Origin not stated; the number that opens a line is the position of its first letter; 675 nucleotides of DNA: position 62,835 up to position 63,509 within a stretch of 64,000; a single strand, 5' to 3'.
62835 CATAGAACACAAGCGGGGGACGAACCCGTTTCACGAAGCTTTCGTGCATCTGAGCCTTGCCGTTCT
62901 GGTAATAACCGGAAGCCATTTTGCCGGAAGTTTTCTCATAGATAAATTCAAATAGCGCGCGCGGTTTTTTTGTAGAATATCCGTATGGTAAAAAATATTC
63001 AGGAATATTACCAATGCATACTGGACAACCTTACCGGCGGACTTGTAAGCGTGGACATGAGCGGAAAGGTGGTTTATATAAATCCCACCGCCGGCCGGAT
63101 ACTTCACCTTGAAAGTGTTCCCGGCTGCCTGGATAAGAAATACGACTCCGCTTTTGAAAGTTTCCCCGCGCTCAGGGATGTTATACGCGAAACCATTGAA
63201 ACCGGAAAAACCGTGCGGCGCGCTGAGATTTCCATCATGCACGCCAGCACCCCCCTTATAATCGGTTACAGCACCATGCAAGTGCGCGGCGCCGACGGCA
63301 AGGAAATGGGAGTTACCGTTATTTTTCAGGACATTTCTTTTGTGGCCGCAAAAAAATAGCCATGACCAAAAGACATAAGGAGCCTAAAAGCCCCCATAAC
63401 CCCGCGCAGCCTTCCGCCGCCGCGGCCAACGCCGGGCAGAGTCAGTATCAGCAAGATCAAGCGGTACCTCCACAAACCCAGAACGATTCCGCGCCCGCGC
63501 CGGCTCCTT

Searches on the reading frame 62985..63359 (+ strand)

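Call 80: search_protein_families(library=pfam, max_evalue=0.00001, proteins=[window:62985-63359:+])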
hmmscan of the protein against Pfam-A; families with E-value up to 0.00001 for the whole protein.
window:62985-63359:+ (124 aa): 2 families
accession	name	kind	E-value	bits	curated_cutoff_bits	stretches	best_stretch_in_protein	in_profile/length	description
PF00989.32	PAS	-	7.3e-09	36.1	22.6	1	8-117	2-113/113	PAS fold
PF08448.16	PAS_4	-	1.2e-06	29.2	23.1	1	13-118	1-106/110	PAS fold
